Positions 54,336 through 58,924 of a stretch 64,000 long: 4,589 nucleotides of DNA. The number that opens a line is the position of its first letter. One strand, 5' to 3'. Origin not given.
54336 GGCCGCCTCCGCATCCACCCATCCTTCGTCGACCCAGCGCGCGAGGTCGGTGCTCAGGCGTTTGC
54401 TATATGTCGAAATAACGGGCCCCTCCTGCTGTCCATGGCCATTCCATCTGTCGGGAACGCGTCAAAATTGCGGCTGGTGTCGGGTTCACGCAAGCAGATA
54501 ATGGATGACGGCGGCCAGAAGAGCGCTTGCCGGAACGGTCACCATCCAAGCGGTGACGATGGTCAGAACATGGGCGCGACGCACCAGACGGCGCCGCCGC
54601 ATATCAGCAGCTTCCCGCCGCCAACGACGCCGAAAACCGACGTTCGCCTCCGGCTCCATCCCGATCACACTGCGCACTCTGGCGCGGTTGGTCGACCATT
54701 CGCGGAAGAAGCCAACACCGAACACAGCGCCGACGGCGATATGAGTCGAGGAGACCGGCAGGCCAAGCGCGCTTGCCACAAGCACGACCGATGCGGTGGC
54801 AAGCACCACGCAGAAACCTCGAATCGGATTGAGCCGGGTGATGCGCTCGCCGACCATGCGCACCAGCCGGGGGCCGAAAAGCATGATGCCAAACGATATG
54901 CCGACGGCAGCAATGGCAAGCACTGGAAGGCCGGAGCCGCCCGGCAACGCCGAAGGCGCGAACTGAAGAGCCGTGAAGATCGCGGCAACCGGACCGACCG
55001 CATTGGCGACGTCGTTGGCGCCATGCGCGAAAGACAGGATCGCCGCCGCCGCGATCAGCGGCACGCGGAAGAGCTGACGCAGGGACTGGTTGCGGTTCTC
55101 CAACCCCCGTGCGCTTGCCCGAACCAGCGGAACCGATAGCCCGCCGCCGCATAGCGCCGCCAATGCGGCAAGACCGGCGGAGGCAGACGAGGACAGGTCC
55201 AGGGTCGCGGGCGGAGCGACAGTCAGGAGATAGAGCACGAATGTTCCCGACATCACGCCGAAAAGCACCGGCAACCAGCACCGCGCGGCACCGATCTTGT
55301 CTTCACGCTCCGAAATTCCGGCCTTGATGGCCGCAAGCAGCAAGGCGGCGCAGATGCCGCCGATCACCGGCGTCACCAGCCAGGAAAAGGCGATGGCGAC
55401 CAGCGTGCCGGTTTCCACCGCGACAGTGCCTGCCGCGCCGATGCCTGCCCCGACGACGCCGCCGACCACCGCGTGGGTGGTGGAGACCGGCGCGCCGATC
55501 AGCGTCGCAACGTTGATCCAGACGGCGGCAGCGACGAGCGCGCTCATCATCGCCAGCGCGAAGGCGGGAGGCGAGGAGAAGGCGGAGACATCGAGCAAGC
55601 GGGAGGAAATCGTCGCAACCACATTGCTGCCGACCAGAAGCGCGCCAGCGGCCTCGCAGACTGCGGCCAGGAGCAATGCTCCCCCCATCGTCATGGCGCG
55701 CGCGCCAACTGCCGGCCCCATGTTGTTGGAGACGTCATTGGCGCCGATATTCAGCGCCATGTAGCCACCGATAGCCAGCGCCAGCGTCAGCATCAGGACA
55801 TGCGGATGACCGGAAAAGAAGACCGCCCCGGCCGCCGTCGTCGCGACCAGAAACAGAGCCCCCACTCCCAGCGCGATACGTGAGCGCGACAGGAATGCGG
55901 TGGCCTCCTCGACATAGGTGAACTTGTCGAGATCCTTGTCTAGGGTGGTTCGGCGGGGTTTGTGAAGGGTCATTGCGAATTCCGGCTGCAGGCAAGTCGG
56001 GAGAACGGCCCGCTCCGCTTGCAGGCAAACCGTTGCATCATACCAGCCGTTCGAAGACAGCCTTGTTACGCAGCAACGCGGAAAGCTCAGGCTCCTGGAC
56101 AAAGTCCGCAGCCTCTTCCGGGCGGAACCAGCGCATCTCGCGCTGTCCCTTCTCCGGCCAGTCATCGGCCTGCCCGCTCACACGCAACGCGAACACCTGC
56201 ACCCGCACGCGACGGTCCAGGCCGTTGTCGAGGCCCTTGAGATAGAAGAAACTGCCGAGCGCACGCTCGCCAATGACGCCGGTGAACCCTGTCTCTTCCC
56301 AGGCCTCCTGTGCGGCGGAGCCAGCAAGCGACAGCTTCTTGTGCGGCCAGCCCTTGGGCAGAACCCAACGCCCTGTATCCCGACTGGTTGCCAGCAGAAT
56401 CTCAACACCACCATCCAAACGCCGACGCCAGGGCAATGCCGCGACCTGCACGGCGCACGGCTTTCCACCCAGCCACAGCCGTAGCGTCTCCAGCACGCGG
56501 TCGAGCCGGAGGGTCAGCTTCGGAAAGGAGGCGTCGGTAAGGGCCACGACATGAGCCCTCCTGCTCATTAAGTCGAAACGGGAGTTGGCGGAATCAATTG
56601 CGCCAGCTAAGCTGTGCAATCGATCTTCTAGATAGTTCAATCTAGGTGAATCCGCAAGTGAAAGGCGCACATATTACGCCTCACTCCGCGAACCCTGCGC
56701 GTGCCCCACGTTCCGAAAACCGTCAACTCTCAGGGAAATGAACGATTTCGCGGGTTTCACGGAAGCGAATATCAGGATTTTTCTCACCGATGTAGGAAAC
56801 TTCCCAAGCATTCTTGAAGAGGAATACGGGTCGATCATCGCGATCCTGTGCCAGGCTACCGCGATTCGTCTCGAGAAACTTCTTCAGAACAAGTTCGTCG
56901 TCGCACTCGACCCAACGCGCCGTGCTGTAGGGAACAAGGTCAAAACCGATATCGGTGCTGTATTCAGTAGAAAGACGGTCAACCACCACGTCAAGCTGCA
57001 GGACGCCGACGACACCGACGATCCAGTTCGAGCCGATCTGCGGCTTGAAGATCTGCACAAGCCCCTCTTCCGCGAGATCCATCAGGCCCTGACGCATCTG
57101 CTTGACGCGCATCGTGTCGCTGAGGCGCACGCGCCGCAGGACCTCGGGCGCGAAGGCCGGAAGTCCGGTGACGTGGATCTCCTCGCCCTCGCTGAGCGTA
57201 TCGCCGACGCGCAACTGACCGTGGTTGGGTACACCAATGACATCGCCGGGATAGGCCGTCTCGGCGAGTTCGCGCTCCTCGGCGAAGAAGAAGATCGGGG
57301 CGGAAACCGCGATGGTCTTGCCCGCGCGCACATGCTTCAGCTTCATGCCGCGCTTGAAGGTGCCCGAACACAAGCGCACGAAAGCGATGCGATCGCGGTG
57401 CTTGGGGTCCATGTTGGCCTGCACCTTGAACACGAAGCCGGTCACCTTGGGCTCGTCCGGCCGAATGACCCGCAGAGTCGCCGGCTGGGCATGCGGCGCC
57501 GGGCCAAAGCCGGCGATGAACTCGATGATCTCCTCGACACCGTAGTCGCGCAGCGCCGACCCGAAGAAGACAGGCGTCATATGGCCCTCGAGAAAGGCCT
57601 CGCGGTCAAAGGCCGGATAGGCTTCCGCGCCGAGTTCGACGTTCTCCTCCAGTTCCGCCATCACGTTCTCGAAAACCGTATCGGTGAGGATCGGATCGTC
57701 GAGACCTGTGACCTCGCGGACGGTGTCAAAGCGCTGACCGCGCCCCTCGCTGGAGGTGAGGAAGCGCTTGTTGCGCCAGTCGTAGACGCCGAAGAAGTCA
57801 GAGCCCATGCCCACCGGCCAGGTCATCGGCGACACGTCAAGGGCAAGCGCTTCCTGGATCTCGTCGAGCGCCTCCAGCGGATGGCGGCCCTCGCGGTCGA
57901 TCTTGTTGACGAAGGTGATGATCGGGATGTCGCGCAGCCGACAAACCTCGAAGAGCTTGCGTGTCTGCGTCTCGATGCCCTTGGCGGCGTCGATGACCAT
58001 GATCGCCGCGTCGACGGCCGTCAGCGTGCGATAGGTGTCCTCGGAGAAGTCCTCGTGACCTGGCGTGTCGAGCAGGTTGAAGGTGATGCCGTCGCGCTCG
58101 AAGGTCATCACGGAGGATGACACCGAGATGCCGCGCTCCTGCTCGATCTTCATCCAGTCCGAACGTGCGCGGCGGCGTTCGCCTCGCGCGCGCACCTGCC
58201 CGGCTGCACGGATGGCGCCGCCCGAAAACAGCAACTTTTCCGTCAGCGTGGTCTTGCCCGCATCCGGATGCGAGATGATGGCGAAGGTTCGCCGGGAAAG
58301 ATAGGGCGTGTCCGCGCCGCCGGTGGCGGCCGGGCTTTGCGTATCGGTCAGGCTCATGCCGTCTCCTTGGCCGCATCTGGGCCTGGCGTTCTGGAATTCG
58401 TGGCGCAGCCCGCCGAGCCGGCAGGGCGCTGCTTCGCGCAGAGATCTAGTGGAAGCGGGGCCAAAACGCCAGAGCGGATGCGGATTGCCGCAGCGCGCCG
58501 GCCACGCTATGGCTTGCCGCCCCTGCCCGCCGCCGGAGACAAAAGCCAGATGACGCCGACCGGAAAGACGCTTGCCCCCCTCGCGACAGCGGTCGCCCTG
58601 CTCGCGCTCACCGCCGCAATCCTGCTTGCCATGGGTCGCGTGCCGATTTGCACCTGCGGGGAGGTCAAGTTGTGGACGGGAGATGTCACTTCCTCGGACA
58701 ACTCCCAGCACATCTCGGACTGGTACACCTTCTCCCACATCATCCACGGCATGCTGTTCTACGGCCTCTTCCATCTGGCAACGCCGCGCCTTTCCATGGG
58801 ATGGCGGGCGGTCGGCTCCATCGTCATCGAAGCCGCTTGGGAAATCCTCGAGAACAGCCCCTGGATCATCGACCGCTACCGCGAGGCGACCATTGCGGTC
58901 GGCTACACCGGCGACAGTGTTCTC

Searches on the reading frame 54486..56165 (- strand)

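Call 78: search_protein_families(library=pfam, proteins=[window:54486-56165:-], max_evalue=0.00001)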
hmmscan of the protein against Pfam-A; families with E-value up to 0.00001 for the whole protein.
window:54486-56165:- (559 aa): 1 family
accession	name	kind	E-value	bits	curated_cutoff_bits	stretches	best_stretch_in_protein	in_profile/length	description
PF01384.25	PHO4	-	8e-97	324.8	33.7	1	140-551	1-350/350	Phosphate transporter family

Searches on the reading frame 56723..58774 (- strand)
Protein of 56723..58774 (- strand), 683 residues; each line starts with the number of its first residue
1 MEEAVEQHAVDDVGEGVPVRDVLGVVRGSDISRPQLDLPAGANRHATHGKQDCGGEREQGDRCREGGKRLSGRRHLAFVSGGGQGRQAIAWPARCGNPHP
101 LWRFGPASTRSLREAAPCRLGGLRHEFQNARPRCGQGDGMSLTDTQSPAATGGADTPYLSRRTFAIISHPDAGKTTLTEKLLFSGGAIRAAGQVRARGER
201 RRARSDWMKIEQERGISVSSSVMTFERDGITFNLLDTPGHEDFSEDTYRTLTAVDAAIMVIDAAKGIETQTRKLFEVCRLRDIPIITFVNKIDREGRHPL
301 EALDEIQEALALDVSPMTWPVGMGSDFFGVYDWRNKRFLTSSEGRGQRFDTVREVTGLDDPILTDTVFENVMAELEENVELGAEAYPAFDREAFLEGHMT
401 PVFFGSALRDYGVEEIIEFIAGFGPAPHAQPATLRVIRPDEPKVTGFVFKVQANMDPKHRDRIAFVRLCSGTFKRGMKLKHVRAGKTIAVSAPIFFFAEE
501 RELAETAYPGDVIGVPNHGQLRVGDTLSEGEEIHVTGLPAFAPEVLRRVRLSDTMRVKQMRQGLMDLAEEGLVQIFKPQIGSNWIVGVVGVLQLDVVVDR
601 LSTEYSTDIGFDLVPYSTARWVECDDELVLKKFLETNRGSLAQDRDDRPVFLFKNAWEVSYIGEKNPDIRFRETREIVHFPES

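Call 78: search_protein_families(library=pfam, proteins=[window:56723-58774:-], max_evalue=0.00001)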
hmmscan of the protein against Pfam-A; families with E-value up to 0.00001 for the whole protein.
window:56723-58774:- (683 aa): 5 families
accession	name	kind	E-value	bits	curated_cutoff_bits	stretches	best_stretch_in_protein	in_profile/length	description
PF00009.33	GTP_EFTU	-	3e-51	174.1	26.5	1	161-421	3-183/188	Elongation factor Tu GTP binding domain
PF16658.11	RF3_C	-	2e-43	147.8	40.1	1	536-661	2-130/132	Class II release factor RF3, C-terminal domain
PF22042.2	EF-G_D2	-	2.7e-25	88.7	27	1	443-529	1-83/84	Elongation factor G domain 2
PF03144.31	GTP_EFTU_D2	-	1.3e-10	42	30.3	1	462-527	2-72/73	Elongation factor Tu domain 2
PF01926.29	MMR_HSR1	-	6.1e-07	30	21.9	1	164-291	2-113/113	50S ribosome-binding GTPase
